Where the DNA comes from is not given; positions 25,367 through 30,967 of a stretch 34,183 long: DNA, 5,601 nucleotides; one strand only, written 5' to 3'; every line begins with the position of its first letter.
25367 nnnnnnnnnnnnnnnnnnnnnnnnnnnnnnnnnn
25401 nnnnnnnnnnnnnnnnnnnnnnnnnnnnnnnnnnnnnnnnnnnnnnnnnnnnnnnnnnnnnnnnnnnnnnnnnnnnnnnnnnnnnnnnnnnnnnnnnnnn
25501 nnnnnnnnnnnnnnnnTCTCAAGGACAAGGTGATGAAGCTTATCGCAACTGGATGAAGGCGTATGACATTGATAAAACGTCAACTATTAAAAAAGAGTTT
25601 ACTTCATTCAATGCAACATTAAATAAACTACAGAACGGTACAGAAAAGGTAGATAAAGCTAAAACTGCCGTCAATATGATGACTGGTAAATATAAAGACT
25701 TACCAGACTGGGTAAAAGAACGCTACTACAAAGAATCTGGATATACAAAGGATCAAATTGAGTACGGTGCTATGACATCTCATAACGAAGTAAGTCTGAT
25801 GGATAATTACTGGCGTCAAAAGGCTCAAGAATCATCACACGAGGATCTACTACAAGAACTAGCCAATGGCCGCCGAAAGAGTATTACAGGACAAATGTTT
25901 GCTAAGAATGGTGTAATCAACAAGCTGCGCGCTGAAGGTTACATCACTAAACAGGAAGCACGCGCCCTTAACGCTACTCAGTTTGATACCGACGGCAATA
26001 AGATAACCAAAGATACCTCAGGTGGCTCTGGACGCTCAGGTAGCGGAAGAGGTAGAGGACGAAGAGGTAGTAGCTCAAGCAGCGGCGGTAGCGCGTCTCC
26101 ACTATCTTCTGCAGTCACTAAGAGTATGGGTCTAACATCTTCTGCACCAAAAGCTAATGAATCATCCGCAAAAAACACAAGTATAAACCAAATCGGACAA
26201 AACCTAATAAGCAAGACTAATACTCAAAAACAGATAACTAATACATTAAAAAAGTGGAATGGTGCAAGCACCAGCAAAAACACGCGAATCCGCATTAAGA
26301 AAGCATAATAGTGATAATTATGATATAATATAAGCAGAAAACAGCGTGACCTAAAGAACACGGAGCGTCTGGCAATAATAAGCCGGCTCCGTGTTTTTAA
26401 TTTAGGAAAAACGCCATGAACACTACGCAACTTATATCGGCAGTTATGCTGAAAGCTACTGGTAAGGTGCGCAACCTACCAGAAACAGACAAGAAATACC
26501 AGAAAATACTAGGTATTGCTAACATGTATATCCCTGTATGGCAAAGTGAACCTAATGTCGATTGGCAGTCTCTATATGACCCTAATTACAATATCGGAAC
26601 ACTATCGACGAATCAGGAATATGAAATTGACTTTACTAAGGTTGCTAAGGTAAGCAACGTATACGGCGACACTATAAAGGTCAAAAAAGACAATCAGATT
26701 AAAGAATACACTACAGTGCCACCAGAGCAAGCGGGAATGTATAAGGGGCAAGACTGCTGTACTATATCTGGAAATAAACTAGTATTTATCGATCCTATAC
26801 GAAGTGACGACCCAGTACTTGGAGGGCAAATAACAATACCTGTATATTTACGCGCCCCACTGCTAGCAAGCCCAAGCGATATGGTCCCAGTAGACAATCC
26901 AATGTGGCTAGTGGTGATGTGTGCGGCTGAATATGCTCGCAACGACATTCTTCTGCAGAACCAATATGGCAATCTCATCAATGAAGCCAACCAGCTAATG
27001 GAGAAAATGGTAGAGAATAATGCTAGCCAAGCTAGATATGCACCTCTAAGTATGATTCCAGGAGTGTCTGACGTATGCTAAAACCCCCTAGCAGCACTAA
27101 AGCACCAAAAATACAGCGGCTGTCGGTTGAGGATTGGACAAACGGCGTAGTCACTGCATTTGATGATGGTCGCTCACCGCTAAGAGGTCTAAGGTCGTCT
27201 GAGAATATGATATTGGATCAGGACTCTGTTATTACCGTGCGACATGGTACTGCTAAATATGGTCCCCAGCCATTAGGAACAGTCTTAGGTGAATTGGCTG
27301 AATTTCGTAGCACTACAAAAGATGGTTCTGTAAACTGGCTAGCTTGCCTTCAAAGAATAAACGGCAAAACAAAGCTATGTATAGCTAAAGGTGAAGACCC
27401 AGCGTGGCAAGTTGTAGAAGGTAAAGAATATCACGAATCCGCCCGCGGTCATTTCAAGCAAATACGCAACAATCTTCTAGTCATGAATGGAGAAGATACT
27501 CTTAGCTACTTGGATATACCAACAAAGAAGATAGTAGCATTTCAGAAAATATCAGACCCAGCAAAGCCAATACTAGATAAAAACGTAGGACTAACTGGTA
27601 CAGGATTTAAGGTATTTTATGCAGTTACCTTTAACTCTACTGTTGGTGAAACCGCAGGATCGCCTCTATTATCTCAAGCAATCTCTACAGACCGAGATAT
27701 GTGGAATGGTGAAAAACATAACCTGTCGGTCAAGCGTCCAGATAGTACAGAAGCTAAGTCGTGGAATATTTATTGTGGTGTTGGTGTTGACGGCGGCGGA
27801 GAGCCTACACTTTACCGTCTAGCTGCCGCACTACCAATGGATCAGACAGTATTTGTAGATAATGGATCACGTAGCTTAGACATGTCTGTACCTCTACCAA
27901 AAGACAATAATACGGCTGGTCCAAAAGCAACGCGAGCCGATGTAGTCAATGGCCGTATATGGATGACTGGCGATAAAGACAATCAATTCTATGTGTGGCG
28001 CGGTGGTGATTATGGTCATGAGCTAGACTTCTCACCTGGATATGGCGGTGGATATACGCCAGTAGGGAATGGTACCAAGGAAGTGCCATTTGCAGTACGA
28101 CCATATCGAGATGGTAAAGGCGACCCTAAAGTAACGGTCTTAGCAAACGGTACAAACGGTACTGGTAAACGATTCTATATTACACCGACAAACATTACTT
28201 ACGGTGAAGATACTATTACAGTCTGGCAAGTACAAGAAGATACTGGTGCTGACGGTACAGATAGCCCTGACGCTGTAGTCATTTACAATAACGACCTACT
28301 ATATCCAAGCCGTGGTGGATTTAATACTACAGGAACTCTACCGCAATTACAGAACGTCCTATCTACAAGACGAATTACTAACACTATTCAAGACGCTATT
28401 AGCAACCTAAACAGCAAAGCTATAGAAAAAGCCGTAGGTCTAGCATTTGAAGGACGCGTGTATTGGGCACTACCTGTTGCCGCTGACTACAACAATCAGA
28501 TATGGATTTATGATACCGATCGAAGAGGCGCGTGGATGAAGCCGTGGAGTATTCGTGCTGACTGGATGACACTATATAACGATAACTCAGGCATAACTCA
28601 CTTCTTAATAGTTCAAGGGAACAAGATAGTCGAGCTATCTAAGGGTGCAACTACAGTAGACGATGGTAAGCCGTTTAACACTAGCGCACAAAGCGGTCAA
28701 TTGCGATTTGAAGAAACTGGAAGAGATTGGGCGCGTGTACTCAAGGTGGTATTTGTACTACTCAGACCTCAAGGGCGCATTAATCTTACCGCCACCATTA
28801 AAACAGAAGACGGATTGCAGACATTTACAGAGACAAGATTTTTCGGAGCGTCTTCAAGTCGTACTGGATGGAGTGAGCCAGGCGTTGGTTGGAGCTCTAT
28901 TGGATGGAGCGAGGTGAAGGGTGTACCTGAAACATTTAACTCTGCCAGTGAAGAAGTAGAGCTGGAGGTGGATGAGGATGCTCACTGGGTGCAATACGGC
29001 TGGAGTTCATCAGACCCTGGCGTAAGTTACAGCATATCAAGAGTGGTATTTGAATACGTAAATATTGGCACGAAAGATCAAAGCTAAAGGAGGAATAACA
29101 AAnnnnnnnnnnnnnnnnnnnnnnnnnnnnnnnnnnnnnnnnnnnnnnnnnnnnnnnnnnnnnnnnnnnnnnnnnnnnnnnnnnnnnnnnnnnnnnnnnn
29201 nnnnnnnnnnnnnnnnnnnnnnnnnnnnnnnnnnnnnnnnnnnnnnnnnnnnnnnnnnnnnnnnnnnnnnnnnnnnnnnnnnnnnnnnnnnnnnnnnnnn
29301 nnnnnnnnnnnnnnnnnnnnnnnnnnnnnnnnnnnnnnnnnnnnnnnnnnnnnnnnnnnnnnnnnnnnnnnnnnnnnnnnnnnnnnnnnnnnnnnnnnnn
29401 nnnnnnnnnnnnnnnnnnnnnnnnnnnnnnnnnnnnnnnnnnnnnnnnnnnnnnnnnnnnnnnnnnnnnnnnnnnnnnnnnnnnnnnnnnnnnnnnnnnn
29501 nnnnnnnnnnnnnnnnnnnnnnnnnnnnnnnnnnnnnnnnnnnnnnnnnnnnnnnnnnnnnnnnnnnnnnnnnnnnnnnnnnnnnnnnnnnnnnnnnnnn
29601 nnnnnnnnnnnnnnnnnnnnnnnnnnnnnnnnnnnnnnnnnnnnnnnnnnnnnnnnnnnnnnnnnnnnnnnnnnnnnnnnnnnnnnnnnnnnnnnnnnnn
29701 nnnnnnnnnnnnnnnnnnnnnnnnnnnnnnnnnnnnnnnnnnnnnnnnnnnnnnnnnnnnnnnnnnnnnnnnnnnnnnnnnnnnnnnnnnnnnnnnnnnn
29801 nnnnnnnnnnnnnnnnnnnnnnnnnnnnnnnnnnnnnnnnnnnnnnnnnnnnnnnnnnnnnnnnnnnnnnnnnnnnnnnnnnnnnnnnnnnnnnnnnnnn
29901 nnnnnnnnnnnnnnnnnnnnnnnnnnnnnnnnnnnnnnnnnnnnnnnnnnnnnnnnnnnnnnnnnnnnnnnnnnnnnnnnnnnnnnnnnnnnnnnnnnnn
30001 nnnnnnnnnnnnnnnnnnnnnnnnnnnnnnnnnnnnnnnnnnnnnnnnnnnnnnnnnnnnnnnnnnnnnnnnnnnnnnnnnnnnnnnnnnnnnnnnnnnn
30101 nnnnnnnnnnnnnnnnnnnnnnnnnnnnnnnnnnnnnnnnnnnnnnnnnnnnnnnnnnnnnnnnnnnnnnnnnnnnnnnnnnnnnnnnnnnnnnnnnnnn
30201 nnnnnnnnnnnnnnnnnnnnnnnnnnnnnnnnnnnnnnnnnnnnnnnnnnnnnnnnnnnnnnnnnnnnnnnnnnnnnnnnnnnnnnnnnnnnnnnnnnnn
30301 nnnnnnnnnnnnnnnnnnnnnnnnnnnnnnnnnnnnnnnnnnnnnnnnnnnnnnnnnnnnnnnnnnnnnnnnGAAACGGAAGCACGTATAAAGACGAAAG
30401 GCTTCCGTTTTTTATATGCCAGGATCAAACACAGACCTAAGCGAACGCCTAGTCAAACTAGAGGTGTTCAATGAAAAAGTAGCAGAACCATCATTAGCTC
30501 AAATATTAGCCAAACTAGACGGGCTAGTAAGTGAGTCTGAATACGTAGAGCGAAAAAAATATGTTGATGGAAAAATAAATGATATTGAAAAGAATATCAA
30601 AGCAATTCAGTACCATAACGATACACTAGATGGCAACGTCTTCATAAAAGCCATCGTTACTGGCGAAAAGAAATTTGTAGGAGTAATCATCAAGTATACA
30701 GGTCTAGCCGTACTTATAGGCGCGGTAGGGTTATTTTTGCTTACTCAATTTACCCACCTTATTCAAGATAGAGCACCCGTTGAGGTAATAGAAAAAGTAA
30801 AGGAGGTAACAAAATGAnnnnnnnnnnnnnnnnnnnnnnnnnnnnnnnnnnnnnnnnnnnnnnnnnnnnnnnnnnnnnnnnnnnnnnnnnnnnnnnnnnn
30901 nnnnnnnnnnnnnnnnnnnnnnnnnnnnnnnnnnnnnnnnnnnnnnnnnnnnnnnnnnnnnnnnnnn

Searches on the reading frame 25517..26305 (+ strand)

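Call 18: search_protein_families(library=pfam, proteins=[window:25517-26305:+], max_evalue=10)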
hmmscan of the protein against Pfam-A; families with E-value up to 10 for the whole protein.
window:25517-26305:+ (263 aa): 3 families
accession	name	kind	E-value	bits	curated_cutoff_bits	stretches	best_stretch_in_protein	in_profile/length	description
PF24901.1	HTH_MCM7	-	0.14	12.5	26.5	1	213-248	24-59/76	DNA replication licensing factor MCM7, winged helix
PF25610.1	HR1_TOCA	-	1.1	10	27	1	30-64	17-51/90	TOCA family HR1 domain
PF12235.13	FXMRP1_C_core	-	8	7.7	29.6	1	144-199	31-85/127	Fragile X-related 1 protein core C terminal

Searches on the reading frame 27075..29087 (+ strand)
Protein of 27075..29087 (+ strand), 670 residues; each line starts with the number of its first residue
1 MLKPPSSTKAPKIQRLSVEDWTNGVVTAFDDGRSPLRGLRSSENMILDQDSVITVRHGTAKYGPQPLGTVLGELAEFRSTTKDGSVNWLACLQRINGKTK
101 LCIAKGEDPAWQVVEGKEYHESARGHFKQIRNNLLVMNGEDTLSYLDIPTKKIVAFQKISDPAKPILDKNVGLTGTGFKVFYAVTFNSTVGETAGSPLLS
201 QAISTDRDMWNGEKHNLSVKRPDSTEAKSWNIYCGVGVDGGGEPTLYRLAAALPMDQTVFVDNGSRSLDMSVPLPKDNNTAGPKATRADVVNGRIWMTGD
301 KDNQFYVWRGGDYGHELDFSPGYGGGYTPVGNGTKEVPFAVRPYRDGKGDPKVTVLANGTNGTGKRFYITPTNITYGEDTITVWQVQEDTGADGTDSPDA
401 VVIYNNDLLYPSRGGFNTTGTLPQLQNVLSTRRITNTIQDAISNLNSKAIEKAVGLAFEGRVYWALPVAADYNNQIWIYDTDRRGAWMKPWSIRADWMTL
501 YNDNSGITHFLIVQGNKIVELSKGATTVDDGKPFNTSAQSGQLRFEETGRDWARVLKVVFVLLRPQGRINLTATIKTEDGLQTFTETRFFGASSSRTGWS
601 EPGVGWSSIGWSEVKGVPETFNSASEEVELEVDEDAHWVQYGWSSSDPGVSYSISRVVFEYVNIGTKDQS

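Call 7: search_protein_families(library=phrogs, proteins=[window:27075-29087:+], max_evalue=0.001)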
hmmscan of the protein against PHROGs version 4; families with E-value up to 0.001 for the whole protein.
window:27075-29087:+ (670 aa): 0 families

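Call 8: search_protein_families(library=pfam, proteins=[window:27075-29087:+], max_evalue=0.01)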
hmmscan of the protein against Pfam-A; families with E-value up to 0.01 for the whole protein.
window:27075-29087:+ (670 aa): 0 families

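Call 106: search_protein_families(library=ncbifam, proteins=[window:27075-29087:+], max_evalue=0.1)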
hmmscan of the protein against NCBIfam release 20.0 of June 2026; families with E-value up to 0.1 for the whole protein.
window:27075-29087:+ (670 aa): 1 family
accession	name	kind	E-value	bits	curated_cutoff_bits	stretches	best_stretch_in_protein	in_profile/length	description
NF007856.0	PRK10565.1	equivalog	0.098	11.3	703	0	218-271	51-104/510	bifunctional ADP-dependent NAD(P)H-hydrate dehydratase/NAD(P)H-hydrate epimerase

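Call 109: search_solved_structures(query=window:27075-29087:+, max_evalue=1)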
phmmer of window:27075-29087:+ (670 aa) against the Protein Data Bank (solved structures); distinct sequences matched with E-value up to 1: 0.

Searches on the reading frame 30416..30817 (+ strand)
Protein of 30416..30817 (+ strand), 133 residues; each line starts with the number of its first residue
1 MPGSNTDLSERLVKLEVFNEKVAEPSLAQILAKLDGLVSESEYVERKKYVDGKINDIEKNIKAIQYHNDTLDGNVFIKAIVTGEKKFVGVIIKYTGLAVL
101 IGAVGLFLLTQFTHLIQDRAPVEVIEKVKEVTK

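Call 100: search_protein_families(library=phrogs, proteins=[window:30416-30817:+], max_evalue=0.1)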
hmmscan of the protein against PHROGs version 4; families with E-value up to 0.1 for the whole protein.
window:30416-30817:+ (133 aa): 1 family
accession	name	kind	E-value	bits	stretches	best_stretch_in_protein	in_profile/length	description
phrog_14541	-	head and packaging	0.063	13.1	1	10-98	27-114/508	virion structural protein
